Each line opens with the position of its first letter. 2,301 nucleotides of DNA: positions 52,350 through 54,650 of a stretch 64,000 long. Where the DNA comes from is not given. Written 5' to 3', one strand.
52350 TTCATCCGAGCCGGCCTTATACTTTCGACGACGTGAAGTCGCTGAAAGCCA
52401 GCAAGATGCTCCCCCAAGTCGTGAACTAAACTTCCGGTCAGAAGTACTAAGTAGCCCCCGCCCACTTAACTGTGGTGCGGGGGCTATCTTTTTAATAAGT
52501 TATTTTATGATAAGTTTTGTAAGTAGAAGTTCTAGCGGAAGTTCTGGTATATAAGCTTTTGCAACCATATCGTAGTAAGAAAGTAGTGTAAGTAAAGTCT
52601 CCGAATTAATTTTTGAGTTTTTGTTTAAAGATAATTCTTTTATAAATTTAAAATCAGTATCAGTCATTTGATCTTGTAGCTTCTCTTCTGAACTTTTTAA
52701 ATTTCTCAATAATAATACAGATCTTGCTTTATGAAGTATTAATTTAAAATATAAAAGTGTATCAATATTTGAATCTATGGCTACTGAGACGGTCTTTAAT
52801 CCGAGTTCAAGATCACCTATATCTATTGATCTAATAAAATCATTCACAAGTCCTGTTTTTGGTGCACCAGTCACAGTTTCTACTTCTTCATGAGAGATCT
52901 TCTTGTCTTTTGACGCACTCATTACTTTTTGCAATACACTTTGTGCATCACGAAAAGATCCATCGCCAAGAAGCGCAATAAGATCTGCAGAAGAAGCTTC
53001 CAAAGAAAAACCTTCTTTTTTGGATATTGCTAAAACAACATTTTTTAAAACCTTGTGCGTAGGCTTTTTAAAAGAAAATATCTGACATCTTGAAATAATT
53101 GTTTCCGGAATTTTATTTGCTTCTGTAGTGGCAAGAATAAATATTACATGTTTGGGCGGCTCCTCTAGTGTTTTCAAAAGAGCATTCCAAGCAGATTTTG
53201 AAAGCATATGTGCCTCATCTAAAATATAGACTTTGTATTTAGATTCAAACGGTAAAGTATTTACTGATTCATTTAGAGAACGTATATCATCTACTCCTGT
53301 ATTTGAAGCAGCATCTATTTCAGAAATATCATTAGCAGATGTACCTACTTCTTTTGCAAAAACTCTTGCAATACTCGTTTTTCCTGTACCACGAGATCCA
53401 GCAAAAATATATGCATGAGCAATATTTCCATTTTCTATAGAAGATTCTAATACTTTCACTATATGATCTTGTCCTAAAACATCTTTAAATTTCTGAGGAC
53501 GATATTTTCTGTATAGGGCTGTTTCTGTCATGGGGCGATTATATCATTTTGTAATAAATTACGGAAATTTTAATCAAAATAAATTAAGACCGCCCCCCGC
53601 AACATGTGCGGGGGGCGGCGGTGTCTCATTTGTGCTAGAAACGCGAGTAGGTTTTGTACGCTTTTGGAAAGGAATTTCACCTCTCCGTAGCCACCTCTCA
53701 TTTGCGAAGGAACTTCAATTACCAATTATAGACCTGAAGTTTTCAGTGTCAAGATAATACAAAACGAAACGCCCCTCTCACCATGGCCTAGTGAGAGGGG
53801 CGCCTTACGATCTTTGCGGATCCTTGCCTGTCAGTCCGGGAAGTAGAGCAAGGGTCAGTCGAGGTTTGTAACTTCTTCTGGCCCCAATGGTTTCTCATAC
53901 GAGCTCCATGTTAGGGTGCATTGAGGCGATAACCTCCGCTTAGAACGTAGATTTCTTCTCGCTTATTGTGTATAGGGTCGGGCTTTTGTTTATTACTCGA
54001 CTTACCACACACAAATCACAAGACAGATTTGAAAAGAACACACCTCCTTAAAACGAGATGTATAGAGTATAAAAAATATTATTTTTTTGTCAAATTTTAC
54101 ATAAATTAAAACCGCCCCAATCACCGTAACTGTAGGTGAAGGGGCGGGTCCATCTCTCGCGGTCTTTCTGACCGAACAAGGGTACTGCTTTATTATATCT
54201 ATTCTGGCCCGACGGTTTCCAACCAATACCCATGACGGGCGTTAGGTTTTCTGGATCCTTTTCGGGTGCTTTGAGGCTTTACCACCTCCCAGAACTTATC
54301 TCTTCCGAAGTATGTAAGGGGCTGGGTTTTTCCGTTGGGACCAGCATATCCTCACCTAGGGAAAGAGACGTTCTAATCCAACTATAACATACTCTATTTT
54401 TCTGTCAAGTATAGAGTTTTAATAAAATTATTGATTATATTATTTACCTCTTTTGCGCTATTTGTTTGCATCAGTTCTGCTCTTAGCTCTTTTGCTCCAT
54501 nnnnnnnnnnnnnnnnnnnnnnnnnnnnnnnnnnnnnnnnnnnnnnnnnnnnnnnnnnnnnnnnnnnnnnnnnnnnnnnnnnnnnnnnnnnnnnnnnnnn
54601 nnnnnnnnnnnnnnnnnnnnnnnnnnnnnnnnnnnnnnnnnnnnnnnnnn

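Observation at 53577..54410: Three minus-strand noncoding RNA candidates (two ~270-nt paralogs X/Y and ~140-nt Z) between dus and dnaX; Z occupies the classical ffs position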

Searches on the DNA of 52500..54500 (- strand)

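Call 4: search_rna_families(source=window, start=53450, end=54500, threshold=evalue, max_evalue=10, show_alignments=6)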
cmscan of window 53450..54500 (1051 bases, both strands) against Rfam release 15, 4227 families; matches with E-value up to 10: 10.
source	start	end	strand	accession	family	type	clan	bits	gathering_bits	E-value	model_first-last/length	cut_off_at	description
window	53576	53686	-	RF01459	rliE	Gene; sRNA;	-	22.1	90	0.46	85-191/222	no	Listeria sRNA rliE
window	53722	53805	+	RF01416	NrrF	Gene; antisense;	-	20.6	60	0.17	1-160/160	no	NrrF RNA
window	53759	53837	-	RF02371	PyrG_leader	Cis-reg; leader;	-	19.6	65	9.7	1-78/78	no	PyrG leader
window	53579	53618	+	RF02580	tsr31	Gene; sRNA;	-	18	50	6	22-66/70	no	S. aureus tsr31 small RNA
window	53588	53615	-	RF02795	Pab91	Gene; snRNA; snoRNA; HACA-box;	-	16.6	71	5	16-45/57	no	Pab91 RNA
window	53593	53618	+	RF02795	Pab91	Gene; snRNA; snoRNA; HACA-box;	-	16.4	71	5.7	16-43/57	no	Pab91 RNA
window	54014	54149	+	RF03106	RT-11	Gene; sRNA;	-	14.3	143.5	3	1-147/147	no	RT-11 RNA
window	54070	54147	+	RF00125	IS128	Gene; sRNA;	-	14.2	80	4.4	121-199/209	no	IS128 RNA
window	53767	53805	-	RF04195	MIR6217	Gene; miRNA;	-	12.4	110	7.2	1-228/228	no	MIR6217 microRNA precursor family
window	53450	53577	+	RF02350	psRNA6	Gene; sRNA;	-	11.6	60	1.4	203-333/333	5'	Nitrosomonas sRNA psRNA6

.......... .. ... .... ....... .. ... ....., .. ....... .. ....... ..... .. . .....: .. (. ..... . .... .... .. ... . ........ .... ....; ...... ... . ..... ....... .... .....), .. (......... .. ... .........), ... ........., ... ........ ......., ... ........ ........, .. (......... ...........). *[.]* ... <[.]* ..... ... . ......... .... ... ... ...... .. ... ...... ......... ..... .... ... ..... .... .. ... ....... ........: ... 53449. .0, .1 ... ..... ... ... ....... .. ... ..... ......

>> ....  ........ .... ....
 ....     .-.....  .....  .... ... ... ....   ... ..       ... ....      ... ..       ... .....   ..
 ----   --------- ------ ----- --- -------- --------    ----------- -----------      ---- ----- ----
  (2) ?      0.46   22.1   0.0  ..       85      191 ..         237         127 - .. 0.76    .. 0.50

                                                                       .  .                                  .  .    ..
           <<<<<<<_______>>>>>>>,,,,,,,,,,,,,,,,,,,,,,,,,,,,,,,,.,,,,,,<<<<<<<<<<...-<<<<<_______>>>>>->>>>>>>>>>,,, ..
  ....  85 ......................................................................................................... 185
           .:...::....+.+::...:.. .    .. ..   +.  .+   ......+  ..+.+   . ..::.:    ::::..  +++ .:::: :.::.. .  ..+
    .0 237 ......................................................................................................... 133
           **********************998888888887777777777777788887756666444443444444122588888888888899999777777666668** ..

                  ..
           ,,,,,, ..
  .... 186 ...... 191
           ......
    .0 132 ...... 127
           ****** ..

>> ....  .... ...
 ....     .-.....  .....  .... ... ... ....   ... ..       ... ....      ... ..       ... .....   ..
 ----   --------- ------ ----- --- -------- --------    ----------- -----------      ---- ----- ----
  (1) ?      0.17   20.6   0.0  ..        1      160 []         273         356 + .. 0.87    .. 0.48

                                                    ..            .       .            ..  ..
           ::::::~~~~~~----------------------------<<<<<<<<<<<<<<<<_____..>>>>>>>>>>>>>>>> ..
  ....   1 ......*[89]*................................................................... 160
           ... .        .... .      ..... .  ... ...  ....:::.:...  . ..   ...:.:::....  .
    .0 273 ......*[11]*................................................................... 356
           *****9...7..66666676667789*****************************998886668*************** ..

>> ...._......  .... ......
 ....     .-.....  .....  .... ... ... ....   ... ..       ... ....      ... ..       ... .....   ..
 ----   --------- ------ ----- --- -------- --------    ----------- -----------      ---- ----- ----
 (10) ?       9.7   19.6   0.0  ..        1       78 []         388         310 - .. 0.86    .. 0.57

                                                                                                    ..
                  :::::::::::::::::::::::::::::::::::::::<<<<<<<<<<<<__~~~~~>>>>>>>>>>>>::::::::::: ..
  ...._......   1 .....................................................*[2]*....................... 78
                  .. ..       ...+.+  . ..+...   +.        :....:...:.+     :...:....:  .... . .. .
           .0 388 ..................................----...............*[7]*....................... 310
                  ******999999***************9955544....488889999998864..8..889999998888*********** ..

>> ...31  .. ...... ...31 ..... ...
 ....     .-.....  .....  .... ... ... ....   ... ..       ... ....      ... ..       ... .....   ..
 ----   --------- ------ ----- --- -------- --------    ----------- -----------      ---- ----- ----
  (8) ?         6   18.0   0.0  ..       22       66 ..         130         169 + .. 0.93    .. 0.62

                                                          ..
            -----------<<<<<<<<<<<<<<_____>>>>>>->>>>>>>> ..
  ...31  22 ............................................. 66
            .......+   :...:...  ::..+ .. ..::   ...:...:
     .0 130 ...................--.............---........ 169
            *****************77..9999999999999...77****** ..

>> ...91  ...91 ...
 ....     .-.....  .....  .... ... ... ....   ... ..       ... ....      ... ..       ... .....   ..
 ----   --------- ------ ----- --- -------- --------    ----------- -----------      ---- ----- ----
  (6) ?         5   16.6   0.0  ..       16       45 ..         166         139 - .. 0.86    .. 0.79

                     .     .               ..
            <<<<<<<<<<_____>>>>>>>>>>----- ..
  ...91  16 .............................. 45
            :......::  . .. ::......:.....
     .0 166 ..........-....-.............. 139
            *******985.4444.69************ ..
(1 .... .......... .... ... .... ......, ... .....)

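Call 49: search_rna_families(sources=[L003, L005, L006, L008, L009, L011, L012, L013, L014, L017, L019, L021, L088, L089, L091, L092], threshold=gathering)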
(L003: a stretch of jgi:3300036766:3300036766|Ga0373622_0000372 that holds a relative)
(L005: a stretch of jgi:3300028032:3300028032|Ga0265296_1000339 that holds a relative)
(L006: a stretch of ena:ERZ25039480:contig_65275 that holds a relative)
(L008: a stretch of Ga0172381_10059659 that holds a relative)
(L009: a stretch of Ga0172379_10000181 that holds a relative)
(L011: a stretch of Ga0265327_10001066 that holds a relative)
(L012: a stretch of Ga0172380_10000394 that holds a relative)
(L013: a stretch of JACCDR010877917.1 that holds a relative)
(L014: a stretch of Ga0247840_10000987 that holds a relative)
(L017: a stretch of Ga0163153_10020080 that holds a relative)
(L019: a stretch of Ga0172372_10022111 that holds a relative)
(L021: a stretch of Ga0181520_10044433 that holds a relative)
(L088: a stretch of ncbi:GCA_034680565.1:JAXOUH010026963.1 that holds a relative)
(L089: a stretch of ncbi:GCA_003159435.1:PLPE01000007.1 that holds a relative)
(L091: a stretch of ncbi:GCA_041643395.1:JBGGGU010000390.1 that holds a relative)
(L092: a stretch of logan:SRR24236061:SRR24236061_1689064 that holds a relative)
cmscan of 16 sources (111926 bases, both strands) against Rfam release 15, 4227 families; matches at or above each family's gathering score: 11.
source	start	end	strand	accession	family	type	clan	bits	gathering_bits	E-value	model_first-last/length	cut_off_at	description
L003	435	506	-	RF00005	tRNA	Gene; tRNA;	CL00001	71.7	29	1.8e-13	1-71/71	no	tRNA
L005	893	964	-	RF00005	tRNA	Gene; tRNA;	CL00001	71.7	29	1.8e-13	1-71/71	no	tRNA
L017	4247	4317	+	RF00005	tRNA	Gene; tRNA;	CL00001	62.3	29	7.3e-11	1-71/71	no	tRNA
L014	4640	4710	+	RF00005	tRNA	Gene; tRNA;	CL00001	61.2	29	1.4e-10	1-71/71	no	tRNA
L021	3609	3679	+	RF00005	tRNA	Gene; tRNA;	CL00001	61.2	29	1.4e-10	1-71/71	no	tRNA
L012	4790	4860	+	RF00005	tRNA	Gene; tRNA;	CL00001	60.9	29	1.7e-10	1-71/71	no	tRNA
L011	5301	5371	+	RF00005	tRNA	Gene; tRNA;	CL00001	58.7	29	7.2e-10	1-71/71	no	tRNA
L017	243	325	+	RF00005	tRNA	Gene; tRNA;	CL00001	58.1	29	1e-09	1-71/71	no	tRNA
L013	4372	4442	+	RF00005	tRNA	Gene; tRNA;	CL00001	58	29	1.1e-09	1-71/71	no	tRNA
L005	8981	9051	-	RF00005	tRNA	Gene; tRNA;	CL00001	57.3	29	1.7e-09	1-71/71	no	tRNA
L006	9789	9859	-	RF00005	tRNA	Gene; tRNA;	CL00001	57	29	2.1e-09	1-71/71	no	tRNA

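Call 55: build_rna_model(alignment_id=A4, structure=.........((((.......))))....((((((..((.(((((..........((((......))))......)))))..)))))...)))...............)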
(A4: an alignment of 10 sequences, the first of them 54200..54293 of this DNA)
Model R1 built from alignment A4 (10 sequences, 107 columns); structure: as given.
model positions 91; base pairs 21; branch points 1; effective number of sequences 6.03; information 0.627 bits per position. Calibrated on 0.2 Mb of random sequence (short: E-values are rough).
structure used (alignment columns):
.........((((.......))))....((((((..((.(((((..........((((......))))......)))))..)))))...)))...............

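Call 56: search_with_rna_model(model_id=R1, sources=[window, L003, L004, L005, L006, L007, L008, L009, L010, L011, L012, L013, L014, L015, L016, L017, L018, L019, L020, L021, L022, L023, L024, L025, L026, L027, L028, L029, L030, L031, L032, L033, L034, L035, L036, L037, L038, L039, L040, L041, L042, L043, L044, L045, L046, L047, L048, L049, L050, L051, L052, L053, L054, L055, L056, L057, L058, L059, L060, L061, L062, L063, L064, L065, L066, L067, L068, L069, L070, L071, L072, L073, L074, L075, L076, L077, L078, L079, L080, L081, L082, L083, L084, L085, L086, L087, L088, L089, L090, L091, L092], max_evalue=5, make_alignment=true)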
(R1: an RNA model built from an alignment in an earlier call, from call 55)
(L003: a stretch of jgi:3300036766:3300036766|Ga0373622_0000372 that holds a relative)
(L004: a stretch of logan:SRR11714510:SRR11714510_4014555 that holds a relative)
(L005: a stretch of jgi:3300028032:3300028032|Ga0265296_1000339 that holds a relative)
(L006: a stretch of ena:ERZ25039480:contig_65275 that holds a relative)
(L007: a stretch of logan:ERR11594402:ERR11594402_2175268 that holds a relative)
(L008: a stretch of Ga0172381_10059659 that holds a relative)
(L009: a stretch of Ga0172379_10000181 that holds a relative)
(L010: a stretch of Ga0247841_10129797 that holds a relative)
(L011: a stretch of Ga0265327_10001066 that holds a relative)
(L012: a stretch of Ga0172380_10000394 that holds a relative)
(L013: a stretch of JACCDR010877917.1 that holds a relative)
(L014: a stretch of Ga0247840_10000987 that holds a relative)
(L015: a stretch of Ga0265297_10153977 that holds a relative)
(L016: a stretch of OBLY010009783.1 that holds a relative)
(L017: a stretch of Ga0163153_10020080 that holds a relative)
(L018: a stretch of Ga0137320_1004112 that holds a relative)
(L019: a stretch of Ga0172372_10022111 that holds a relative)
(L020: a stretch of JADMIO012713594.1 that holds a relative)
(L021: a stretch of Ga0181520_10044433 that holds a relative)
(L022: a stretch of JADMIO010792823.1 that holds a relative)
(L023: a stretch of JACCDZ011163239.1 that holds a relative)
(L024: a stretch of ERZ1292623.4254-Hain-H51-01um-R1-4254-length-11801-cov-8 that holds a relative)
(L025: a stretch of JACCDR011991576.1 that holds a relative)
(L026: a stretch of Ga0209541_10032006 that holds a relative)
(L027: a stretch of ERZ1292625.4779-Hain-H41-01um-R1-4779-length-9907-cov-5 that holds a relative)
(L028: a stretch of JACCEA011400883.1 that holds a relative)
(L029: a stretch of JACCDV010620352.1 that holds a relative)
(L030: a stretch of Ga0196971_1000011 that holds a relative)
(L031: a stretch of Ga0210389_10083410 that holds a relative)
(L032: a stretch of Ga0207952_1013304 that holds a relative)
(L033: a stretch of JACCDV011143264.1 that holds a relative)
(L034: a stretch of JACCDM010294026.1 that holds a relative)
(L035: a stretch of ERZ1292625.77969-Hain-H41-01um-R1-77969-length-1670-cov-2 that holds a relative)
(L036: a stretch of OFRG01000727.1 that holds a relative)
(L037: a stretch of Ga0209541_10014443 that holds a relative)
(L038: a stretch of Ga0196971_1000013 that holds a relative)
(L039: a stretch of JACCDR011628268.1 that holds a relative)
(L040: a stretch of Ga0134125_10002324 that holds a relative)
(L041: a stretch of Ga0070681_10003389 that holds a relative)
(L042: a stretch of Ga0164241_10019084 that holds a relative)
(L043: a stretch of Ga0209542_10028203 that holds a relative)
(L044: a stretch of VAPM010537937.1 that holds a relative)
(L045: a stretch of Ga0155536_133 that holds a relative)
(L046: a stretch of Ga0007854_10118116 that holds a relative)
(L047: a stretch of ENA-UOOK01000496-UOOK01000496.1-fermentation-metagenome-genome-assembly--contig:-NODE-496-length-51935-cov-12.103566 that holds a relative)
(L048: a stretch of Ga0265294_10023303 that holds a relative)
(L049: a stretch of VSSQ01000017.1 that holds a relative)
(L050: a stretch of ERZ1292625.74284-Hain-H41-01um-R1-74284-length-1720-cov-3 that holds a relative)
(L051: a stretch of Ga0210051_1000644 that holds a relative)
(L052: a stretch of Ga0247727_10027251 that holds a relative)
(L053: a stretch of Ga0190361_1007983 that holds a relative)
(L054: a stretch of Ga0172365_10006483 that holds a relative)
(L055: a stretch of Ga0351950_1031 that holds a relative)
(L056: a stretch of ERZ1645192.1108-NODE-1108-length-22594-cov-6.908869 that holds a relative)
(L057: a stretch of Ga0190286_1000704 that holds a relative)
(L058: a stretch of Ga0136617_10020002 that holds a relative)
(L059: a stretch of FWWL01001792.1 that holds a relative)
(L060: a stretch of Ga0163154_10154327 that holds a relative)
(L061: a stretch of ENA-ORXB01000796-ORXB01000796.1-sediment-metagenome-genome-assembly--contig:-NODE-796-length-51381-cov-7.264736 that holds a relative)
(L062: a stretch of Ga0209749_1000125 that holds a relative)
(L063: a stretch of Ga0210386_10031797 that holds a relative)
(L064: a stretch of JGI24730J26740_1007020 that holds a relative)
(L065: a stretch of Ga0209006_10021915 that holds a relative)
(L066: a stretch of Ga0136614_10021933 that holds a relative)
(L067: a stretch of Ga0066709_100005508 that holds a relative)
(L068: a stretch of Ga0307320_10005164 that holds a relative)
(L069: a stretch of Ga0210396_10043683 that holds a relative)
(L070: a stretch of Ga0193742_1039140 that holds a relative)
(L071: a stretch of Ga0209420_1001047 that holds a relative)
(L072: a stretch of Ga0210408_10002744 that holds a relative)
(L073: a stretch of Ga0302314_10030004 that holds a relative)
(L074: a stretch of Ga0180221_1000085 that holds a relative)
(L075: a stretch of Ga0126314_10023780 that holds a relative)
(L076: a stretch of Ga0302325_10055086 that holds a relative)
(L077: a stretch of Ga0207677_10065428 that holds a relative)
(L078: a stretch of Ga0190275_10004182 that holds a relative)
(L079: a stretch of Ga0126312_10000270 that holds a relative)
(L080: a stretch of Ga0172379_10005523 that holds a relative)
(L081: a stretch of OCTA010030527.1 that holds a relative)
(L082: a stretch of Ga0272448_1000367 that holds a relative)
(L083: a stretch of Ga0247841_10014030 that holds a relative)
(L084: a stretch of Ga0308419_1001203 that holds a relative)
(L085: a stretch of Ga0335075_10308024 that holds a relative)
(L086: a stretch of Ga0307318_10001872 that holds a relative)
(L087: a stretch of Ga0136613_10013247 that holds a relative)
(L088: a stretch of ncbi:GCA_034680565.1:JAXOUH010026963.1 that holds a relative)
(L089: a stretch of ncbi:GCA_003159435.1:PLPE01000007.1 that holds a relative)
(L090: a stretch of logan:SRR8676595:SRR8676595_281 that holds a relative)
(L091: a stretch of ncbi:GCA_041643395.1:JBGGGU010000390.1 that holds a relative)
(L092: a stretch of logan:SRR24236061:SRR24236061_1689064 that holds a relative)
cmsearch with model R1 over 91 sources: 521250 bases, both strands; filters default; matches with E-value up to 5: 13.
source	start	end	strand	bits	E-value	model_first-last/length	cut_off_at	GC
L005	4680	4770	+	88.9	5.8e-19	1-91/91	no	0.4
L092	2030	2120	+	83.5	1.2e-17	1-91/91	no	0.55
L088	2107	2197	+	79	1.6e-16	1-91/91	no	0.53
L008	1705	1795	+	74.3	2.3e-15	1-91/91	no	0.48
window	54200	54292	-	70.7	1.8e-14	1-91/91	no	0.53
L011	2748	2825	+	63.1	1.3e-12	1-91/91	no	0.42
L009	2807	2880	+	54.3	1.9e-10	1-91/91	no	0.45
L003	4362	4458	+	45.8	2.3e-08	1-91/91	no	0.42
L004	3929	4025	+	45.8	2.3e-08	1-91/91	no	0.42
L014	2827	2905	+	45.5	2.7e-08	1-91/91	no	0.35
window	53873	53943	-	32.2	5.1e-05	1-91/91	no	0.51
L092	2194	2280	+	25.8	0.0019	1-91/91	no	0.52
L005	4706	4761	-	12.2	4.3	27-82/91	no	0.38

Alignment A5: 13 matches aligned to the model, 108 columns, each read 5' to 3' on its own strand. Consensus structure (alignment columns), stored with it:
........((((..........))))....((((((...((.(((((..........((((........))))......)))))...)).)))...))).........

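Call 68: search_rna_families(sources=[L024, L026, L028, L030, L034, L036, L037, L038, L039, L040, L041, L042, L043, L045, L047, L049, L051, L052, L055, L056], threshold=gathering)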
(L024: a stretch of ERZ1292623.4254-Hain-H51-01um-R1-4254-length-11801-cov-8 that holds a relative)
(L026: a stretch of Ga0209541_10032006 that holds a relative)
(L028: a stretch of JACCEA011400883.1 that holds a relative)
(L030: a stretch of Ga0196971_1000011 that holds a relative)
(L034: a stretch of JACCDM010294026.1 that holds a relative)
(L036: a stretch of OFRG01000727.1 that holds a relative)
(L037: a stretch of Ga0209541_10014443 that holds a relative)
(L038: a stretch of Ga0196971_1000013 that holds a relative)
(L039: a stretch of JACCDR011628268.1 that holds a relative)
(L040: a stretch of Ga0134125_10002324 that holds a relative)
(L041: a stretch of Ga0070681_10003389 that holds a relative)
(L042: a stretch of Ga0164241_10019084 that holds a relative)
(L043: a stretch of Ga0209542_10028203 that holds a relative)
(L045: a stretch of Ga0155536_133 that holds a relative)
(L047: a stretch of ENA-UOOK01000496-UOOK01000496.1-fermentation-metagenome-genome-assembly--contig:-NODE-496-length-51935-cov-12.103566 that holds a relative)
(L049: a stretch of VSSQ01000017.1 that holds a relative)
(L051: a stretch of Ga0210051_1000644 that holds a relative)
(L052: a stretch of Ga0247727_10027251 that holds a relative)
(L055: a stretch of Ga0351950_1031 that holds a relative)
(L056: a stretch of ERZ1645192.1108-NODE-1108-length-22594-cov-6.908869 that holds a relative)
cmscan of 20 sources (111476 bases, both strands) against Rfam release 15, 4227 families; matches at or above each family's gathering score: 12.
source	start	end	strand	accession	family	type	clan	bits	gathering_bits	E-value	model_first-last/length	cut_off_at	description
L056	2865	2962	+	RF00169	Bacteria_small_SRP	Gene;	CL00003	77.4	40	2.5e-15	1-97/97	no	Bacterial small signal recognition particle RNA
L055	2864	2961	+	RF00169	Bacteria_small_SRP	Gene;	CL00003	76.4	40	4.6e-15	1-97/97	no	Bacterial small signal recognition particle RNA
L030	4961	5031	+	RF00005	tRNA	Gene; tRNA;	CL00001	63.8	29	2.8e-11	1-71/71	no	tRNA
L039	5070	5140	+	RF00005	tRNA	Gene; tRNA;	CL00001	63.8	29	2.8e-11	1-71/71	no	tRNA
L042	4831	4901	+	RF00005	tRNA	Gene; tRNA;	CL00001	63.7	29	2.9e-11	1-71/71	no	tRNA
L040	6286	6356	-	RF00005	tRNA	Gene; tRNA;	CL00001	62.3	29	7.2e-11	1-71/71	no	tRNA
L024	4344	4414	+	RF00005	tRNA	Gene; tRNA;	CL00001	61.5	29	1.2e-10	1-71/71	no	tRNA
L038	4928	4998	+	RF00005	tRNA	Gene; tRNA;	CL00001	60.3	29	2.5e-10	1-71/71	no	tRNA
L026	4372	4442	+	RF00005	tRNA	Gene; tRNA;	CL00001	58.9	29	6.3e-10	1-71/71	no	tRNA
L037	4055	4125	+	RF00005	tRNA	Gene; tRNA;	CL00001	57.8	29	1.2e-09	1-71/71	no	tRNA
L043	4046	4116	+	RF00005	tRNA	Gene; tRNA;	CL00001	56.4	29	3e-09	1-71/71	no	tRNA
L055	2760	2846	+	RF00005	tRNA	Gene; tRNA;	CL00001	55.8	29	4.5e-09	1-71/71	no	tRNA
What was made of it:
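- On SRP RNA (Bacteria_small_SRP RF00169 / Bacteria_large_SRP): The positive control works: L055 scores 76.4 bits and L056 scores 77.4 bits (call 68). There are no SRP hits in the 36 relatives' loci scanned with Rfam (calls 49, 68).
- Closest known: Bacterial small SRP RNA. Same: The classical arrangement was seen here in L055 and L056 (call 68).
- Two distant loci (L055, L056) have Bacteria_small_SRP 40 nt upstream of dnaX (call 68). None in the 36 relatives' loci scanned with Rfam (calls 49, 68), although the same tool found SRP RNA in the two distant loci.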
